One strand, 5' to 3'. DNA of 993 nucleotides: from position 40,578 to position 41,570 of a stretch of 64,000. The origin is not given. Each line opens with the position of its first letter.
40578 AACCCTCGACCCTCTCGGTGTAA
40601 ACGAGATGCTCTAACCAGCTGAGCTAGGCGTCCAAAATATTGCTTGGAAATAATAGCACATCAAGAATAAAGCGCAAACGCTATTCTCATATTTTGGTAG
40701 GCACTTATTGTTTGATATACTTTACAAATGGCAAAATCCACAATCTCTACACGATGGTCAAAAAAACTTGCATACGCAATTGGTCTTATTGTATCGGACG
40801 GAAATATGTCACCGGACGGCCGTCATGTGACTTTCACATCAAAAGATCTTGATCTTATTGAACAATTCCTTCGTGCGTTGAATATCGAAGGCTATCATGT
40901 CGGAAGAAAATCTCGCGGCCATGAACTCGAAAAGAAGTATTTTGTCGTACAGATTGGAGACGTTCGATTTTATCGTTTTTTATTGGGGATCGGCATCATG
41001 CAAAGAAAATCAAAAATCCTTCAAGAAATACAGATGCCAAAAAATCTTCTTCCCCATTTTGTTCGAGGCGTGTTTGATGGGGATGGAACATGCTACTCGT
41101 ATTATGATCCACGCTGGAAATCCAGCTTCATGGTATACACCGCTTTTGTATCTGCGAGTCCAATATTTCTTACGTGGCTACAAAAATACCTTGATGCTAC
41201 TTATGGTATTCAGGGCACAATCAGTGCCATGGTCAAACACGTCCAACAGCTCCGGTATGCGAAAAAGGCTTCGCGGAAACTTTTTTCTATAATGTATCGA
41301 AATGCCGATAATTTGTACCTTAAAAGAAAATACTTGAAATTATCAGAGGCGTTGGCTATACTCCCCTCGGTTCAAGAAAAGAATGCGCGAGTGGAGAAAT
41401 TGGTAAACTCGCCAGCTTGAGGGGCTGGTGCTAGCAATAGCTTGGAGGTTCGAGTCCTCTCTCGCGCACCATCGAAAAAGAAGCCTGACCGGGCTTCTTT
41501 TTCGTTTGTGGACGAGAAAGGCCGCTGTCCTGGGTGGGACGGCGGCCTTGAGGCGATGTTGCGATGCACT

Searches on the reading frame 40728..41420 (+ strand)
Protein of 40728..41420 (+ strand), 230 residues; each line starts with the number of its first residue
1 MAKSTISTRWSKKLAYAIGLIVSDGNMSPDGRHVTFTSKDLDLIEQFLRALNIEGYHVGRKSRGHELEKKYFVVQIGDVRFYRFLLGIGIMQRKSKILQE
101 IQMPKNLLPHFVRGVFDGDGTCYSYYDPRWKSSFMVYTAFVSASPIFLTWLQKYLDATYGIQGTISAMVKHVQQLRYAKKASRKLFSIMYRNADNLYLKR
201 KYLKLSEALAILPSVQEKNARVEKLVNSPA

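Call 81: search_protein_families(library=pfam, proteins=[window:40728-41420:+], max_evalue=0.001)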
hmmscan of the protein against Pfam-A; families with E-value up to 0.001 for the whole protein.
window:40728-41420:+ (230 aa): 1 family
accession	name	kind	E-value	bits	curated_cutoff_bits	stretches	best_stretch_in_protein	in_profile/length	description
PF14528.11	LAGLIDADG_3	-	1.6e-09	38.3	22.5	1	13-84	3-77/82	LAGLIDADG-like domain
